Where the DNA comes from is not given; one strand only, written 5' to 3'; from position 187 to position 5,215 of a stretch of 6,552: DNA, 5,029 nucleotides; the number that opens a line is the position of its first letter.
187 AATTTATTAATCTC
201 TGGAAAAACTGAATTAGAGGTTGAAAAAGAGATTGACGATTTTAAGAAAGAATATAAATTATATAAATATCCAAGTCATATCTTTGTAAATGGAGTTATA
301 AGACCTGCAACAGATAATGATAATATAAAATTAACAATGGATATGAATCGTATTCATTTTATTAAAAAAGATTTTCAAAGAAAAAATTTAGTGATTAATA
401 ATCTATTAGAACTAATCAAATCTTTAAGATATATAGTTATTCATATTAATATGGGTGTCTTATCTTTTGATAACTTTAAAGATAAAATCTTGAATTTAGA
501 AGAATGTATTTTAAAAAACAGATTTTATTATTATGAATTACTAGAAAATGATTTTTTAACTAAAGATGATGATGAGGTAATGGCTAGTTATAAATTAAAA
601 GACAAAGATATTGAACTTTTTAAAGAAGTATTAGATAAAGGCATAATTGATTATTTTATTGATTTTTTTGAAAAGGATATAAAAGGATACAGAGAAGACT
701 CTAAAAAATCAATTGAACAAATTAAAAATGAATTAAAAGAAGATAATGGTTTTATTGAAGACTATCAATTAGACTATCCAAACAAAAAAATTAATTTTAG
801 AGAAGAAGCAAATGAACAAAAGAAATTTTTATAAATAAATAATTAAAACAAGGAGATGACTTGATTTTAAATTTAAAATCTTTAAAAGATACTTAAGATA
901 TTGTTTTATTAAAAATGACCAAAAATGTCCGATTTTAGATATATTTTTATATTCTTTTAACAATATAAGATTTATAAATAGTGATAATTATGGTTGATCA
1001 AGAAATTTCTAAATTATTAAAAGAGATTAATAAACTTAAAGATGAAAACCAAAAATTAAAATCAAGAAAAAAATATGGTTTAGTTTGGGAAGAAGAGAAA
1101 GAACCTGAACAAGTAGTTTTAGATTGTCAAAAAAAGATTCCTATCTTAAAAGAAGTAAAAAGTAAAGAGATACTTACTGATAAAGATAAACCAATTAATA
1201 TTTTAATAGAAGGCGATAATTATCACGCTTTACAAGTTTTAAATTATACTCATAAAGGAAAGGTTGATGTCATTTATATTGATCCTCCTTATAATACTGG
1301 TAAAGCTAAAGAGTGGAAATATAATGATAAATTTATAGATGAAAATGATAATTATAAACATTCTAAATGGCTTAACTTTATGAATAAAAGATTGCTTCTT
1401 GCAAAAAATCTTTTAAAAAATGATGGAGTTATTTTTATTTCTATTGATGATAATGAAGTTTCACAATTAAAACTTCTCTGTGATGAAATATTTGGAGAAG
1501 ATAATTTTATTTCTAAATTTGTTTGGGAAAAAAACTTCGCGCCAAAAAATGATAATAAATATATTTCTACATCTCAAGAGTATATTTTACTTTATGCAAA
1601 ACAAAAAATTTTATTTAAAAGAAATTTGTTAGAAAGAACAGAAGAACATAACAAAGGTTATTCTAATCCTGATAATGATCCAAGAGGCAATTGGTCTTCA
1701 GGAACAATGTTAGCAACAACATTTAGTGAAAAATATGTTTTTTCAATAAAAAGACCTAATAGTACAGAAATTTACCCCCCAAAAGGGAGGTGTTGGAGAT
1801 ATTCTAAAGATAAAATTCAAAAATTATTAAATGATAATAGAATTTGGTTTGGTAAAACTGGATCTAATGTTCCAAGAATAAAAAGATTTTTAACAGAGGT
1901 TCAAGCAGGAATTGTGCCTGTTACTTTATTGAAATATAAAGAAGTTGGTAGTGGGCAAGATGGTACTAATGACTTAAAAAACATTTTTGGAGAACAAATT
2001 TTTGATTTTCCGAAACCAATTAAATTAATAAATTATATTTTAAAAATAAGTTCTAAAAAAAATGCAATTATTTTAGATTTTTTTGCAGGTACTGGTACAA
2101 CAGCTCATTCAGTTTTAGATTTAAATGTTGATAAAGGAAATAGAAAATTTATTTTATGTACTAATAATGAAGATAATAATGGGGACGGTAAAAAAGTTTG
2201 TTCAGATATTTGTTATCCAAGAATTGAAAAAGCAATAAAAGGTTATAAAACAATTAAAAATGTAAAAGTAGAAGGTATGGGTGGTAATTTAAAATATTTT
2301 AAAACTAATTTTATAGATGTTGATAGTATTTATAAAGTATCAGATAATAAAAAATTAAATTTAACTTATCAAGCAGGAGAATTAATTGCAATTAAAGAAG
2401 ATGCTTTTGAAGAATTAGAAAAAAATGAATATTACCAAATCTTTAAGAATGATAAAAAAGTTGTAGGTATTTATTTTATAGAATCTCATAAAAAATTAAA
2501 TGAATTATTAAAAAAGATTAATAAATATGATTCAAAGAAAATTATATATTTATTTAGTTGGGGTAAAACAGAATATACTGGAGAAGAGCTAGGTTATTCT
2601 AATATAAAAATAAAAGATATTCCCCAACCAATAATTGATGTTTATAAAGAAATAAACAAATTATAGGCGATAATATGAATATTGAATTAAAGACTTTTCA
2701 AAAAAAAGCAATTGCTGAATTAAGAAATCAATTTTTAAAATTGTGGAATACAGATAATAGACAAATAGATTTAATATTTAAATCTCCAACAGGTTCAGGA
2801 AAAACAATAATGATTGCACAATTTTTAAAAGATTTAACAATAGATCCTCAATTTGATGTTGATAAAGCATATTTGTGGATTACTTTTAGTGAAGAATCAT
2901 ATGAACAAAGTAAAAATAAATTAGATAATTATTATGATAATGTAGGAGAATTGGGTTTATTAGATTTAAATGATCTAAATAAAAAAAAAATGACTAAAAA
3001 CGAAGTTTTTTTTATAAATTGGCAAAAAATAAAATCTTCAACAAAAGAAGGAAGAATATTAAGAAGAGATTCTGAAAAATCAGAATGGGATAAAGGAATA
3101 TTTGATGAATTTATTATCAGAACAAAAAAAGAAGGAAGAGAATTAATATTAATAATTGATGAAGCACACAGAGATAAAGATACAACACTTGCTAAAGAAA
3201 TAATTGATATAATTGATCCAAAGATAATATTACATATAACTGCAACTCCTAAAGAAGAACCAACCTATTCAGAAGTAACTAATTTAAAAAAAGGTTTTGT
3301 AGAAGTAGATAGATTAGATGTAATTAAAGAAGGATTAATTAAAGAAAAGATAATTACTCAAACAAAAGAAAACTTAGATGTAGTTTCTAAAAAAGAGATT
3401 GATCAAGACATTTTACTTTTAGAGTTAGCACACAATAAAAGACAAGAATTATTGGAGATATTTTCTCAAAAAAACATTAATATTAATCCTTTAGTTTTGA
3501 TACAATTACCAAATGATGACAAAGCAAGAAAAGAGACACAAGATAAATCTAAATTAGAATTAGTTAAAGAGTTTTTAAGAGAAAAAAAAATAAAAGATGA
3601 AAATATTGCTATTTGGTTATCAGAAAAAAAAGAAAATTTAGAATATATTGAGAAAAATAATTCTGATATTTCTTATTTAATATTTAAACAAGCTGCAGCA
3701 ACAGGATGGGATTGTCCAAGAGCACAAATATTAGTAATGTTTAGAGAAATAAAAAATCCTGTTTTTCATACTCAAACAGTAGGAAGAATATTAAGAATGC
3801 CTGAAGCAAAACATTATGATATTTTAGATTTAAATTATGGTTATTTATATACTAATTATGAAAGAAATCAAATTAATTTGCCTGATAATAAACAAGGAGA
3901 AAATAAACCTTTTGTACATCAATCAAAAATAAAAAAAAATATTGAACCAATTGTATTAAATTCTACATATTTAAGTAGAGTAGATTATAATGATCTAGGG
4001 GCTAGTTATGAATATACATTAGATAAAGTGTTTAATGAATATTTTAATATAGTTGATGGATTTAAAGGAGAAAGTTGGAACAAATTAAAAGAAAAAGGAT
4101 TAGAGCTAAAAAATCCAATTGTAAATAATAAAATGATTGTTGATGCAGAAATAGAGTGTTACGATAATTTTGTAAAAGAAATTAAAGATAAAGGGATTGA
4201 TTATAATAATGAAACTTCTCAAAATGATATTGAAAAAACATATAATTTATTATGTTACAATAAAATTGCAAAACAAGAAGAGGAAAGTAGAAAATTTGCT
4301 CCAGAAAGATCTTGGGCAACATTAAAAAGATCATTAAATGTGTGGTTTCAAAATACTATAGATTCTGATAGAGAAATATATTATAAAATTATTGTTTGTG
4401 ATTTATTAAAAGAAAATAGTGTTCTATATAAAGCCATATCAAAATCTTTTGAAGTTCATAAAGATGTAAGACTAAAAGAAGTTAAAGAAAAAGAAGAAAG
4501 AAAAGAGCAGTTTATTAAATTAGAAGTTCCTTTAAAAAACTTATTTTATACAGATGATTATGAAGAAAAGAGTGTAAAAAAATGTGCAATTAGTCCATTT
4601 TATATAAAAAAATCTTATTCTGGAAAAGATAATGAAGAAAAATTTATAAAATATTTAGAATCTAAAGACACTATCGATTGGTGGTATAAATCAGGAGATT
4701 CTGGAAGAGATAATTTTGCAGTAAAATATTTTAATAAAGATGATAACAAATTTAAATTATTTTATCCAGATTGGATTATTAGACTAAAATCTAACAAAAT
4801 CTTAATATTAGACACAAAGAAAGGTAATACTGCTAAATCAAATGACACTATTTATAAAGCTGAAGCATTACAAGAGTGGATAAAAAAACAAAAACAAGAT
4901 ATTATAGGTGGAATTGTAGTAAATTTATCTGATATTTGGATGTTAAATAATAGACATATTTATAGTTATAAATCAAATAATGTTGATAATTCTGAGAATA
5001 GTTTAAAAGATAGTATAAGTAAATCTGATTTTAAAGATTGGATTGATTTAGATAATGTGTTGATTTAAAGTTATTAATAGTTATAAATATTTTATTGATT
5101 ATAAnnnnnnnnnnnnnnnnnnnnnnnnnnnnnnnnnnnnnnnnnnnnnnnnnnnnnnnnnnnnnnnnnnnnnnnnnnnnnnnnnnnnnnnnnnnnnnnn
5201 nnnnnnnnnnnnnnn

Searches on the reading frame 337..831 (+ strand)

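Call 5: search_protein_families(library=pfam, proteins=[window:337-831:+], max_evalue=1)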
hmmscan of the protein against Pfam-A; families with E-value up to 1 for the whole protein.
window:337-831:+ (165 aa): 2 families
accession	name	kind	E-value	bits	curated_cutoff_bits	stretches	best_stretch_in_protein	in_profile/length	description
PF09236.15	AHSP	-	0.0071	17.2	27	1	102-143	39-81/87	Alpha-haemoglobin stabilising protein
PF17578.7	DUF5481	-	0.1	13.4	27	1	103-160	9-65/103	Family of unknown function (DUF5481)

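Call 7: search_protein_families(library=padloc, proteins=[window:337-831:+], max_evalue=1)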
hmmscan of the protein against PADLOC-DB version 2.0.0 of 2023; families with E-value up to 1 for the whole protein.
window:337-831:+ (165 aa): 0 families

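Call 8: search_protein_families(library=ncbifam, proteins=[window:337-831:+], max_evalue=1)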
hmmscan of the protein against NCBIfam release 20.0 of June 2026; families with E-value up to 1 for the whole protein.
window:337-831:+ (165 aa): 0 families

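Call 16: search_protein_families(library=phrogs, proteins=[window:337-831:+], max_evalue=1)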
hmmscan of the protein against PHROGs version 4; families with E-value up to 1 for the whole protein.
window:337-831:+ (165 aa): 2 families
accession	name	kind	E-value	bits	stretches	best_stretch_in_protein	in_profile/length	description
phrog_13617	-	unknown function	0.095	13.7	1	37-112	10-84/89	-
phrog_2742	-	lysis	0.17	12.2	1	35-104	115-178/318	endolysin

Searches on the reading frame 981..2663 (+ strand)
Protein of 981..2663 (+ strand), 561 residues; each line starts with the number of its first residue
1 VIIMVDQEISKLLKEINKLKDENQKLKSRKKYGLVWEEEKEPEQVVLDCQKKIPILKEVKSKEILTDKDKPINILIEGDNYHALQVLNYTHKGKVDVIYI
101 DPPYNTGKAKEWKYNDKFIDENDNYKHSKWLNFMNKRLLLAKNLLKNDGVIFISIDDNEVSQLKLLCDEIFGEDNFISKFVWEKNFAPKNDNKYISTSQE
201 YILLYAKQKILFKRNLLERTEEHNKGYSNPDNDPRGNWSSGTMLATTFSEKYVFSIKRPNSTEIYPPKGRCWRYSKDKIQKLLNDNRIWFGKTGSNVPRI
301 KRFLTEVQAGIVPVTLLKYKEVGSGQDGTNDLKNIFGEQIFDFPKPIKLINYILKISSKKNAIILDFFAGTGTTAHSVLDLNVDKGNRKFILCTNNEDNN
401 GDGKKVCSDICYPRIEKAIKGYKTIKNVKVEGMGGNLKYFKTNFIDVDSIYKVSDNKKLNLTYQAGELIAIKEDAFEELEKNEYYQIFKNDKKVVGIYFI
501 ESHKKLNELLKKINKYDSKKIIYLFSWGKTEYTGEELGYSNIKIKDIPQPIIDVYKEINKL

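Call 5: search_protein_families(library=pfam, proteins=[window:981-2663:+], max_evalue=1)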
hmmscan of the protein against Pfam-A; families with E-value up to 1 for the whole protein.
window:981-2663:+ (561 aa): 3 families
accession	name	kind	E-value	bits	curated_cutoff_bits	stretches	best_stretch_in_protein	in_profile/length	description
PF01555.25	N6_N4_Mtase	-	6.5e-41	141.1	26.7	1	95-383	1-204/221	DNA methylase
PF03602.21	Cons_hypoth95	-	0.00023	21.3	24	1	84-109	102-128/182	Conserved hypothetical protein 95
PF04977.20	DivIC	-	0.12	12.6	28.9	1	3-29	20-46/80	Septum formation initiator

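Call 7: search_protein_families(library=padloc, proteins=[window:981-2663:+], max_evalue=1)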
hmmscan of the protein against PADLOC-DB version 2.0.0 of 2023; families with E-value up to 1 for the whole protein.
window:981-2663:+ (561 aa): 33 families (the best 25 are shown)
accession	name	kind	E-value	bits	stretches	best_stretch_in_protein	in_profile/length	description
PDLC03644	MTase_III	-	9.7e-109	362.5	1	62-443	28-422/542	Type III methyltransferase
PDLC03634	MTase_III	-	1.8e-107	358.8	2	126-419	169-476/621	Type III methyltransferase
PDLC03637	MTase_III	-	1.9e-96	321.8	1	22-396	75-454/513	Type III methyltransferase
PDLC03642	MTase_III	-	1.8e-92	308.7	1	26-506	38-487/528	Type III methyltransferase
PDLC03641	MTase_III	-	1.5e-89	299.3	2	121-481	175-538/657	Type III methyltransferase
PDLC03639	MTase_III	-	1.3e-72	243.1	2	25-276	41-289/639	Type III methyltransferase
PDLC03636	MTase_III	-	1.8e-71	239.7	1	58-433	32-426/575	Type III methyltransferase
PDLC03640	MTase_III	-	5.5e-71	237.8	2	217-439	245-467/654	Type III methyltransferase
PDLC03645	MTase_III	-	2.3e-48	162.8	2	62-178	129-247/709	Type III methyltransferase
PDLC03638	MTase_III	-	1.6e-44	150.5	1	62-378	370-653/816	Type III methyltransferase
PDLC03635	MTase_III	-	6.6e-44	148.7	1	66-439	212-597/708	Type III methyltransferase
PDLC03278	MTase_II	-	9.9e-42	141.7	2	82-211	8-125/390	Type II methyltransferase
PDLC03643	MTase_III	-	4e-41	139.6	1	134-431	1-302/465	Type III methyltransferase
PDLC03646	MTase_III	-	1.8e-39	133.3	2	66-206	464-595/1057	Type III methyltransferase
PDLC03354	MTase_II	-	1.9e-39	133.9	1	40-381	32-361/425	Type II methyltransferase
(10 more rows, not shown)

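Call 8: search_protein_families(library=ncbifam, proteins=[window:981-2663:+], max_evalue=1)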
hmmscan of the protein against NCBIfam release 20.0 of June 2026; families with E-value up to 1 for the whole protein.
window:981-2663:+ (561 aa): 5 families
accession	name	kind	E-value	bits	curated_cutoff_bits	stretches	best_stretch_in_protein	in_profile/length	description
NF008572.0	PRK11524.1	equivalog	9.4e-15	54.5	292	2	73-210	15-138/294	adenine-specific DNA-methyltransferase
NF050803.1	DnaMtaseCcrMCaul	equivalog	7.8e-10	38.2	830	2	328-379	173-224/350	adenine-specific DNA-methyltransferase CcrM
NF010253.0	PRK13699.1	subfamily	0.0011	18.7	244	1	341-378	144-181/226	DNA methyltransferase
TIGR00095.1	TIGR00095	equivalog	0.0019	17.9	117.5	1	83-111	114-141/194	16S rRNA (guanine(966)-N(2))-methyltransferase RsmD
TIGR02449.1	TIGR02449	hypoth_equivalog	0.045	14.1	55.4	1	8-31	8-31/65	TIGR02449 family protein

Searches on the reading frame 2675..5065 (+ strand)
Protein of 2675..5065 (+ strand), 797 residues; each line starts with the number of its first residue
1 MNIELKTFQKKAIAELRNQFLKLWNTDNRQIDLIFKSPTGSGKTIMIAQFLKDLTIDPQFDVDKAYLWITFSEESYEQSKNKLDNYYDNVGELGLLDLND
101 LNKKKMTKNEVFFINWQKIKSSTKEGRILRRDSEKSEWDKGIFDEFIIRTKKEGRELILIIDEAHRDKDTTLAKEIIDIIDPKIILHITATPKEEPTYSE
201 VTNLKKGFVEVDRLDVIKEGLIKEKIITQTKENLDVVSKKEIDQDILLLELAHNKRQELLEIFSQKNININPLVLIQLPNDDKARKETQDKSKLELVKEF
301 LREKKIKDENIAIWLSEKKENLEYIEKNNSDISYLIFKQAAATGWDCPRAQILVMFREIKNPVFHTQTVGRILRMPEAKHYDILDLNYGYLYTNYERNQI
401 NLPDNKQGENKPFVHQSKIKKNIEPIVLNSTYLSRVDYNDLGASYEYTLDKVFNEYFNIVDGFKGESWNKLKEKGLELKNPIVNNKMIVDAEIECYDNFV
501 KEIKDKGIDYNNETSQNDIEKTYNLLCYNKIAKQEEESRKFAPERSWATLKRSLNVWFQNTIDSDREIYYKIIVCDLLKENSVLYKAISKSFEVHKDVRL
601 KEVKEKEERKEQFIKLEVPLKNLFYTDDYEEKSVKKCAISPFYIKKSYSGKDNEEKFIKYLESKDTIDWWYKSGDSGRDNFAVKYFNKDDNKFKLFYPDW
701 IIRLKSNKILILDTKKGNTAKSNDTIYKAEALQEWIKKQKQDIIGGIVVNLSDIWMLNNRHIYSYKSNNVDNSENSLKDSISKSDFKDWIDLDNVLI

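Call 5: search_protein_families(library=pfam, proteins=[window:2675-5065:+], max_evalue=1)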
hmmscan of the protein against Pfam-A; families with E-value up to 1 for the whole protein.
window:2675-5065:+ (797 aa): 7 families
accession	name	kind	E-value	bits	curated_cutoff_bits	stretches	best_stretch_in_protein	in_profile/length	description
PF04851.21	ResIII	-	1.2e-19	71.2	22.5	1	3-193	2-163/164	Type III restriction enzyme, res subunit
PF18766.7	SWI2_SNF2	-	7.7e-07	29.4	26.7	1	22-197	15-160/221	SWI2/SNF2 ATPase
PF00271.37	Helicase_C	-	5.9e-05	23.7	23.5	1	288-375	22-109/110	Helicase conserved C-terminal domain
PF00270.35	DEAD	-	0.00018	21.7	26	1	30-195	15-163/167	DEAD/DEAH box helicase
PF15521.11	Ntox11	-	0.0036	17.2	25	0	462-515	231-281/294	Novel toxin 11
PF13191.12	AAA_16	-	0.14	13.1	32.6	1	38-172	32-149/167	AAA ATPase domain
PF13401.12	AAA_22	-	0.17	12.6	27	0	38-179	13-107/130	AAA domain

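Call 7: search_protein_families(library=padloc, proteins=[window:2675-5065:+], max_evalue=1)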
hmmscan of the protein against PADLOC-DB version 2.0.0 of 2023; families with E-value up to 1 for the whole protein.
window:2675-5065:+ (797 aa): 3 families
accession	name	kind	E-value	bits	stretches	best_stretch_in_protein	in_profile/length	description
PDLC03653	REase_III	-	5.8e-16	55.8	1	158-395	262-489/883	Type III restriction enzyme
PDLC03650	REase_III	-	3.4e-09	33.7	1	158-389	227-435/898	Type III restriction enzyme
PDLC03652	REase_III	-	2.2e-07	27.3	1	22-669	16-706/809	Type III restriction enzyme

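Call 8: search_protein_families(library=ncbifam, proteins=[window:2675-5065:+], max_evalue=1)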
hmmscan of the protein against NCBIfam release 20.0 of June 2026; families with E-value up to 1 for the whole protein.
window:2675-5065:+ (797 aa): 1 family
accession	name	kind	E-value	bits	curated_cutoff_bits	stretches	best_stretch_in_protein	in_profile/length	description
NF053632.1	heli_RadD_YejH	equivalog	0.00024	19.5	720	1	260-389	225-355/573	DNA repair helicase RadD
